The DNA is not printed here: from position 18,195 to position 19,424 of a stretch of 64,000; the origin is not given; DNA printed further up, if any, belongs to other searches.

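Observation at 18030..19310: Candidate RiPP pair: Cys/Ser/Thr-tailed peptide and a radical SAM maturase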

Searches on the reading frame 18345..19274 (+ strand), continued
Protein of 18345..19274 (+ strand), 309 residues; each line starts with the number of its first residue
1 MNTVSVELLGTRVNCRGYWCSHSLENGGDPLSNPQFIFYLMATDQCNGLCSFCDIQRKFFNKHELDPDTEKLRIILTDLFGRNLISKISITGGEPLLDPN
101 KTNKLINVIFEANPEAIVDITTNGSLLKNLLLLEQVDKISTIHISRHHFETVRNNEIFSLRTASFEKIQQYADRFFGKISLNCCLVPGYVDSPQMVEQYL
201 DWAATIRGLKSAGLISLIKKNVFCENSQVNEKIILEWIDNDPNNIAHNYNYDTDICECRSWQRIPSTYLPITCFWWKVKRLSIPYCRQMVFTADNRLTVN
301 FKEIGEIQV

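Call 48: search_protein_families(library=ncbifam, proteins=[L038:4894-5679:+, L039:7227-7370:+, L038:6001-6891:+, L038:5686-5997:+, L011:6905-8218:+, L014:4688-4975:+, L022:4350-4976:+], max_evalue=0.01)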
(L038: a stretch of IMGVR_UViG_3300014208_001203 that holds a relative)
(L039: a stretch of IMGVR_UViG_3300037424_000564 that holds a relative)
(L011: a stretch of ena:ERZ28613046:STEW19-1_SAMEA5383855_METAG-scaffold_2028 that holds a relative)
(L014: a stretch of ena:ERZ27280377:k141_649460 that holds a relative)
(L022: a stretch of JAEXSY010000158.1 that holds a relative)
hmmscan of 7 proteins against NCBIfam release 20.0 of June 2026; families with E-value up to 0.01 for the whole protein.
L038:4894-5679:+ (261 aa): 14 families
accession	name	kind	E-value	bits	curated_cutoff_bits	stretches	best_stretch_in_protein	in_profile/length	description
TIGR00048.1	rRNA_mod_RlmN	equivalog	6.3e-22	78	290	1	57-195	103-244/355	dual-specificity RNA methyltransferase RlmN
NF000424.4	CfrAB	exception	3.7e-15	56.1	530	1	63-195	101-231/338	Cfr family 23S rRNA (adenine(2503)-C(8))-methyltransferase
NF011024.0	PRK14453.1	equivalog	6.1e-14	52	468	1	63-197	105-237/348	23S rRNA (adenine(2503)-C(8))-methyltransferase Cfr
TIGR04432.1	rSAM_Cfr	equivalog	8.4e-14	51.6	550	1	63-195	103-233/341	Cfr family 23S rRNA (adenine(2503)-C(8))-methyltransferase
NF011031.0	PRK14461.1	equivalog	1.8e-13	50.2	601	1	57-196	105-258/372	ribosomal RNA large subunit methyltransferase N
NF008396.0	PRK11194.1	equivalog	5.7e-13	48.4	633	1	58-195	109-252/379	dual-specificity RNA methyltransferase RlmN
NF011034.0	PRK14464.1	equivalog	5.2e-12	45.2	422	1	56-196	93-229/348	RNA methyltransferase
NF011040.0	PRK14470.1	equivalog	9.6e-12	45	441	1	57-242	95-284/338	ribosomal RNA large subunit methyltransferase N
NF038170.1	lachnocin_rSAM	equivalog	1e-06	27.9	550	1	64-193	81-214/440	lachnocin radical SAM maturase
TIGR04148.1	GG_samocin_CFB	equivalog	6.1e-05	22.4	300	1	63-148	21-112/411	radical SAM peptide maturase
TIGR02493.1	PFLA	equivalog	0.00013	21.5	231.75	1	63-156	19-106/235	pyruvate formate-lyase-activating protein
TIGR04068.1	rSAM_ocin_clost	equivalog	0.00031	19.7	500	1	49-233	72-268/462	Cys-rich peptide radical SAM maturase CcpM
NF047865.1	rSAM_PapB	equivalog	0.00085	18.6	340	1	65-195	9-142/330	PapB family radical SAM/SPASM ranthipeptide maturase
TIGR04115.1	rSAM_Cxxx_rpt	equivalog_domain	0.008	15.7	350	0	63-149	6-89/359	radical SAM peptide maturase, CXXX-repeat target family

L039:7227-7370:+ (47 aa): 0 families

L038:6001-6891:+ (296 aa): 39 families (the best 25 are shown)
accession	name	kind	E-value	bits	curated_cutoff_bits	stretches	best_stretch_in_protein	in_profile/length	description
TIGR02666.1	moaA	equivalog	4.3e-13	48.9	284.05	1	41-217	20-200/336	GTP 3',8-cyclase MoaA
TIGR02668.1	moaA_archaeal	equivalog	1.7e-12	47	325.25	1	39-266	18-243/303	GTP 3',8-cyclase MoaA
TIGR03977.1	rSAM_pair_HxsC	equivalog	1.5e-11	43.7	267.9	1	39-117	33-111/292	His-Xaa-Ser system radical SAM maturase HxsC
NF001199.0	PRK00164.2-1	equivalog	2.5e-10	40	231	1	34-233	14-216/308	GTP 3',8-cyclase MoaA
NF038283.1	viperin_w_prok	equivalog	2.8e-10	39.9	180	1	31-148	3-126/281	viperin family antiviral radical SAM protein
TIGR02493.1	PFLA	equivalog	3.4e-10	39.7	231.75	1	29-220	13-205/235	pyruvate formate-lyase-activating protein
NF045646.2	rSAM_Se_TrsS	equivalog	3.6e-10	39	490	1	40-165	95-223/441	radical SAM (seleno)protein TrsS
TIGR02491.1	NrdG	equivalog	7.9e-10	38.9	126.1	1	35-158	19-150/154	anaerobic ribonucleoside-triphosphate reductase activating protein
TIGR02495.1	NrdG2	equivalog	6.8e-09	35.3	131.15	1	36-115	21-100/193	anaerobic ribonucleoside-triphosphate reductase activating protein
NF045702.1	rSAM_GDGT_ether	equivalog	1.9e-08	33.4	450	1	40-195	95-252/486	tetraether lipid synthase Tes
TIGR04078.1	rSAM_yydG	equivalog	5.3e-08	32.7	300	1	40-111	10-84/309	YydG family radical SAM peptide epimerase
TIGR03963.1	rSAM_QueE_Clost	equivalog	1.1e-07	31.8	260.1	1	30-128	18-116/219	putative 7-carboxy-7-deazaguanine synthase QueE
TIGR02494.1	PFLE_PFLC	subfamily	1.2e-06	28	174.35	1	78-223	127-265/293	glycyl-radical enzyme activating protein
NF008335.0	PRK11121.1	equivalog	5.8e-05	22.9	199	1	38-159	23-151/154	anaerobic ribonucleoside-triphosphate reductase-activating protein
NF048010.1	SfplDhtActHpsHDes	equivalog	6.3e-05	21.9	430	0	78-202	135-254/298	(2S)-3-sulfopropanediol dehydratase activating enzyme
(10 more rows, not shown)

L038:5686-5997:+ (103 aa): 1 family
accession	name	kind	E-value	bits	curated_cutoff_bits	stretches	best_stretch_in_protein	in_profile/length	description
NF001545.0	PRK00373.1-4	equivalog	0.0066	16.2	226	1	37-83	125-171/216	V-type ATP synthase subunit D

L011:6905-8218:+ (437 aa): 17 families
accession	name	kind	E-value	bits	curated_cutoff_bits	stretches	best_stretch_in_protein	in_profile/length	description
NF006067.1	PRK08208.1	equivalog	6.9e-41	140.6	380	1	44-424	31-417/427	STM4012 family radical SAM protein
TIGR00538.1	hemN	equivalog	7.9e-34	117.2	324.95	1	46-243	47-241/454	oxygen-independent coproporphyrinogen III oxidase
TIGR04107.1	rSAM_HutW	equivalog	4.5e-31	108.1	400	1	50-411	41-404/419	heme anaerobic degradation radical SAM methyltransferase ChuW/HutW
TIGR00539.1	hemN_rel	equivalog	1.2e-30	106.9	205.4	1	50-243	2-190/361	radical SAM family heme chaperone HemW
TIGR03994.1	rSAM_HemZ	equivalog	3.4e-28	98.9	321.4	1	46-249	82-283/401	coproporphyrinogen dehydrogenase HemZ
NF006385.0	PRK08629.1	equivalog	2.1e-21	76.2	355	1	50-410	54-402/439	coproporphyrinogen III oxidase family protein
NF006060.0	PRK08207.1-3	equivalog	5.5e-20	71.6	653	1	45-255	146-357/477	coproporphyrinogen III oxidase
NF004567.0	PRK05904.1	equivalog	1e-19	70.9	355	1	51-242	9-192/353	coproporphyrinogen III oxidase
NF006061.0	PRK08207.1-4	equivalog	1.5e-16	60.3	702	1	41-249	166-375/501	coproporphyrinogen III oxidase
NF006064.0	PRK08207.2-2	equivalog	1.4e-15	57.3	504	1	38-254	135-350/465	coproporphyrinogen III oxidase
NF005133.0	PRK06582.1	equivalog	4.5e-15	55.6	597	1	47-244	10-201/390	coproporphyrinogen III oxidase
NF006066.0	PRK08207.2-5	equivalog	9.3e-14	50.9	1117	1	45-249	187-391/518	coproporphyrinogen III oxidase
NF006063.0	PRK08207.2-1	equivalog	2.9e-13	49.3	1074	1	45-263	189-404/518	coproporphyrinogen III oxidase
NF006062.0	PRK08207.1-5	equivalog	9.6e-13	47.8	1007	1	44-247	144-348/476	coproporphyrinogen III oxidase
NF006059.0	PRK08207.1-1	equivalog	1.7e-12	46.9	1012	1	41-250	164-374/496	coproporphyrinogen III oxidase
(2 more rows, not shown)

L014:4688-4975:+ (95 aa): 0 families

L022:4350-4976:+ (208 aa): 32 families (the best 25 are shown)
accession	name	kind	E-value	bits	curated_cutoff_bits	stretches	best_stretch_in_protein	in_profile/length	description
TIGR02494.1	PFLE_PFLC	subfamily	6.3e-38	130.7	174.35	2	57-193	104-239/293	glycyl-radical enzyme activating protein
NF043069.1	T4HPD_activ_SAM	equivalog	1.2e-33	116.8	425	2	57-205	104-253/299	trans-4-hydroxy-L-proline dehydratase activase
NF048010.1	SfplDhtActHpsHDes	equivalog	6.5e-32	110.5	430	2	61-192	116-248/298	(2S)-3-sulfopropanediol dehydratase activating enzyme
NF033719.1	ind_deCO2_activ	equivalog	2e-31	109.4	425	2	60-206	114-259/302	indoleacetate decarboxylase activase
NF048008.1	SfplDhtActHpfHKleb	equivalog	8.8e-31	107.3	500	2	61-188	111-237/308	(2S)-3-sulfopropanediol dehydratase activating enzyme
TIGR02493.1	PFLA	equivalog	4.7e-28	98.1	231.75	1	20-194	10-184/235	pyruvate formate-lyase-activating protein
NF033717.2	HPDL_rSAM_activ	equivalog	4.9e-28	98.3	420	2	56-201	111-257/311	4-hydroxyphenylacetate decarboxylase activase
TIGR04395.1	cutC_activ_rSAM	equivalog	1.8e-25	89.9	360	2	62-192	115-244/309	choline TMA-lyase-activating enzyme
TIGR04003.1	rSAM_BssD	equivalog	8.3e-24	84.3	496.45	2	60-188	111-239/314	[benzylsuccinate synthase]-activating enzyme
NF007483.0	PRK10076.1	equivalog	1.4e-23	83.5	326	2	60-202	101-243/292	[formate-C-acetyltransferase]-activating enzyme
NF008356.0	PRK11145.1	equivalog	3.2e-18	65.9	375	1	21-192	16-187/246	pyruvate formate lyase 1-activating protein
TIGR04041.1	activase_YjjW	hypoth_equivalog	7.2e-17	61.7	250.2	2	53-192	89-224/276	YjjW family glycine radical enzyme activase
TIGR02491.1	NrdG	equivalog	3.8e-10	39.9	126.1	1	21-103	11-96/154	anaerobic ribonucleoside-triphosphate reductase activating protein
TIGR02495.1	NrdG2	equivalog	7.1e-10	38.5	131.15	1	30-194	21-182/193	anaerobic ribonucleoside-triphosphate reductase activating protein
TIGR04349.1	rSAM_QueE_gams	hypoth_equivalog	1.8e-08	34.3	300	1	30-139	24-120/210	7-carboxy-7-deazaguanine synthase QueE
NF038283.1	viperin_w_prok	equivalog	5.3e-05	22.5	180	1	34-99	11-77/281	viperin family antiviral radical SAM protein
TIGR02666.1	moaA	equivalog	0.00022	20.3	284.05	1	34-93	19-76/336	GTP 3',8-cyclase MoaA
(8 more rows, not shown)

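Call 49: search_protein_families(library=phrogs, proteins=[L038:4894-5679:+, L039:7227-7370:+, L038:6001-6891:+, L038:5686-5997:+, window:18345-19274:+, L014:4688-4975:+], max_evalue=0.01)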
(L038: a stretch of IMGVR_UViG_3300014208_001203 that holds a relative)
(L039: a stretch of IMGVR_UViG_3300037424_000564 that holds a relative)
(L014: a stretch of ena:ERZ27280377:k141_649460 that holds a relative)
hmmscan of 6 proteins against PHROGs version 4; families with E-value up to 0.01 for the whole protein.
L038:4894-5679:+ (261 aa): 2 families
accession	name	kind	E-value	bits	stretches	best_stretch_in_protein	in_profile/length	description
phrog_24834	-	unknown function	2.5e-16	60.6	1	43-251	48-276/336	-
phrog_1802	-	other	0.0014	18.6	1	63-218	48-215/556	radical SAM domain-containing protein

L039:7227-7370:+ (47 aa): 0 families

L038:6001-6891:+ (296 aa): 3 families
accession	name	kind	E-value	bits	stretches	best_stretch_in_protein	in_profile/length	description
phrog_1802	-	other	5.9e-10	39.6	1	40-135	53-162/556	radical SAM domain-containing protein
phrog_15140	-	other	3.5e-08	33.8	1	39-117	95-173/366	radical SAM domain-containing protein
phrog_2076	-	moron, auxiliary metabolic gene and host takeover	1.3e-06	29.1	1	35-164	35-174/247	QueE-like radical SAM domain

L038:5686-5997:+ (103 aa): 2 families
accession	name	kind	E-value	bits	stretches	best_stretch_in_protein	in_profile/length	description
phrog_7585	-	unknown function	0.005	18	1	19-91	45-120/139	-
phrog_36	-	transcription regulation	0.0062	17.2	1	19-96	21-98/220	transcriptional regulator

window:18345-19274:+ (309 aa): 6 families
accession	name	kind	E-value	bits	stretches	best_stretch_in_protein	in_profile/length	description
phrog_1802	-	other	4.6e-13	49.9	1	35-140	43-160/556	radical SAM domain-containing protein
phrog_13987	-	other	3.9e-09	37.2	1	13-162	4-136/274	radical SAM domain-containing protein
phrog_15140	-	other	1.3e-07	31.8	1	40-144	91-190/366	radical SAM domain-containing protein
phrog_2076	-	moron, auxiliary metabolic gene and host takeover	2.7e-05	24.8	1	45-127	40-125/247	QueE-like radical SAM domain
phrog_14086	-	other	0.001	19.5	1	38-130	89-181/353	radical SAM domain-containing protein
phrog_626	-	DNA, RNA and nucleotide metabolism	0.0013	19.3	1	44-115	24-98/164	anaerobic ribonucleotide reductase small subunit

L014:4688-4975:+ (95 aa): 0 families

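Call 52: search_solved_structures(query=A1, max_evalue=0.001)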
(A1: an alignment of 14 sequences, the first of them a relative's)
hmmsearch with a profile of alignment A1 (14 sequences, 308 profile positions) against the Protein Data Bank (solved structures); distinct sequences matched with E-value up to 0.001: 27.
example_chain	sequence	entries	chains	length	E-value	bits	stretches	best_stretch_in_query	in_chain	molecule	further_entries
7n7i_A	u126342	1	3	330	8.4e-15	57.9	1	40-202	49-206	Viperin-like enzyme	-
6b4c_A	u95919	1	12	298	1.3e-14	57.3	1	41-239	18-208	Viperin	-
9dgw_A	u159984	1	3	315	1.5e-14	57.1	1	41-202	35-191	Radical SAM core domain-containing protein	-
9dfw_A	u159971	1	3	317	1.9e-14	56.7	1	41-201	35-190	Radical SAM core domain-containing protein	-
9dfn_A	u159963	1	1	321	2.8e-14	56.2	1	40-248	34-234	Radical SAM core domain-containing protein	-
9dfu_A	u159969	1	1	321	3.2e-14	56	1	39-248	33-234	Radical SAM core domain-containing protein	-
8ai3_A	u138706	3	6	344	2.6e-13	53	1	36-229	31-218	Putative peptide biosynthesis protein YydG | Radical SAM core domain-containing protein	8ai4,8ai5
8ai6_A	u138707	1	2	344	4.3e-13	52.3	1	36-228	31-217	Putative peptide biosynthesis protein YydG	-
8ai1_A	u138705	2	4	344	4.3e-13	52.3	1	36-228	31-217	Putative peptide biosynthesis protein YydG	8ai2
1tv7_A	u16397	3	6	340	5.2e-13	52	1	34-240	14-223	Molybdenum cofactor biosynthesis protein A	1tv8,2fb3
2fb2_A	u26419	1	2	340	5.4e-13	52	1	34-240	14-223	Molybdenum cofactor biosynthesis protein A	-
7tol_A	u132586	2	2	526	9.8e-10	41.3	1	32-149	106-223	glycerol dibiphytanyl glycerol tetraether - macrocyclic archaeol synthase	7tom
5vsl_A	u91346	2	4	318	2.1e-08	36.9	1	35-191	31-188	Radical S-adenosyl methionine domain-containing protein 2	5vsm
6q2p_A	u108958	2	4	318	2.2e-08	36.8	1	35-191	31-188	Radical S-adenosyl methionine domain-containing protein 2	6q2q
8wm2_A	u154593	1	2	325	1.1e-07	34.5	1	30-143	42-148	Fe-S radical SAM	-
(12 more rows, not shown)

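Call 53: find_encoding_contigs(protein=P0001, flank=500, max_places=4)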
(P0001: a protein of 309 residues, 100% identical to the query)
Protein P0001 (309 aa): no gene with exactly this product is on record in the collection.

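Call 62: search_protein_families(library=pfam, proteins=[L019:7995-8498:+, L020:4515-5447:+, L006:1865-2350:-, L041:4930-5376:+, L039:5330-5611:+, L039:6958-7152:+], max_evalue=0.01)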
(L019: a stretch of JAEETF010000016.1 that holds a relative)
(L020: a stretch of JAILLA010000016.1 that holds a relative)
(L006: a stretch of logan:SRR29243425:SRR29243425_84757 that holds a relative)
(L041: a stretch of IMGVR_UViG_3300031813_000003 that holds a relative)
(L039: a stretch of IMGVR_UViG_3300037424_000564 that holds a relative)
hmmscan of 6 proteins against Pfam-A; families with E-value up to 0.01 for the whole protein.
L019:7995-8498:+ (167 aa): 1 family
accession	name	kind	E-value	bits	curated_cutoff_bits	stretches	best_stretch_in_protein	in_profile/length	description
PF02464.23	CinA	-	8.3e-26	90.9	23.5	1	2-94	6-99/155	Competence-damaged protein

L020:4515-5447:+ (310 aa): 0 families

L006:1865-2350:- (161 aa): 0 families

L041:4930-5376:+ (148 aa): 5 families
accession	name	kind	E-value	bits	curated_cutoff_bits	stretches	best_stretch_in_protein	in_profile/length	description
PF08241.18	Methyltransf_11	-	6.9e-09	36.7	21.2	1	44-86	53-95/95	Methyltransferase domain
PF13489.12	Methyltransf_23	-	1.3e-07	31.9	27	1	44-107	74-134/164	Methyltransferase domain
PF13847.12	Methyltransf_31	-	2.9e-07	30.7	27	1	47-98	70-127/145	Methyltransferase domain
PF08242.18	Methyltransf_12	-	8.9e-06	26.8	30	1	42-84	64-98/98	Methyltransferase domain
PF13649.12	Methyltransf_25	-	0.0011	20.1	27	1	45-82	58-97/97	Methyltransferase domain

L039:5330-5611:+ (93 aa): 0 families

L039:6958-7152:+ (64 aa): 0 families

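Call 64: search_solved_structures(query=L039:7227-7370:+, max_evalue=10, show_alignments=3)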
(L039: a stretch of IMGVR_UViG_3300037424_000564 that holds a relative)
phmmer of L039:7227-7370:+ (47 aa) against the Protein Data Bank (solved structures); distinct sequences matched with E-value up to 10: 0.

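Call 65: search_solved_structures(query=L038:4894-5679:+, max_evalue=0.001, show_alignments=1)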
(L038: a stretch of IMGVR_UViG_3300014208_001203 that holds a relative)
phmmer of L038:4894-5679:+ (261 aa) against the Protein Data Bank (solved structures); distinct sequences matched with E-value up to 0.001: 5.
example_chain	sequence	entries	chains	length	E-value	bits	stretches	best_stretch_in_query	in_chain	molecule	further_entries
6fz6_A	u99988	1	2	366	6.9e-11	45.2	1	58-242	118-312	Probable dual-specificity RNA methyltransferase RlmN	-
4pl1_B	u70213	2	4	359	2e-08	37.1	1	58-194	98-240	Dual-specificity RNA methyltransferase RlmN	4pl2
5hr6_A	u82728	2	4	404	2.6e-08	36.8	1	58-194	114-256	RlmN methylase | Dual-specificity RNA methyltransferase RlmN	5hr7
3rf9_A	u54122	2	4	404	5.5e-08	35.7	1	59-194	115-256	Ribosomal RNA large subunit methyltransferase N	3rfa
9p0p_A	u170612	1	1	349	1.4e-07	34.3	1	63-200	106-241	Ribosomal RNA large subunit methyltransferase Cfr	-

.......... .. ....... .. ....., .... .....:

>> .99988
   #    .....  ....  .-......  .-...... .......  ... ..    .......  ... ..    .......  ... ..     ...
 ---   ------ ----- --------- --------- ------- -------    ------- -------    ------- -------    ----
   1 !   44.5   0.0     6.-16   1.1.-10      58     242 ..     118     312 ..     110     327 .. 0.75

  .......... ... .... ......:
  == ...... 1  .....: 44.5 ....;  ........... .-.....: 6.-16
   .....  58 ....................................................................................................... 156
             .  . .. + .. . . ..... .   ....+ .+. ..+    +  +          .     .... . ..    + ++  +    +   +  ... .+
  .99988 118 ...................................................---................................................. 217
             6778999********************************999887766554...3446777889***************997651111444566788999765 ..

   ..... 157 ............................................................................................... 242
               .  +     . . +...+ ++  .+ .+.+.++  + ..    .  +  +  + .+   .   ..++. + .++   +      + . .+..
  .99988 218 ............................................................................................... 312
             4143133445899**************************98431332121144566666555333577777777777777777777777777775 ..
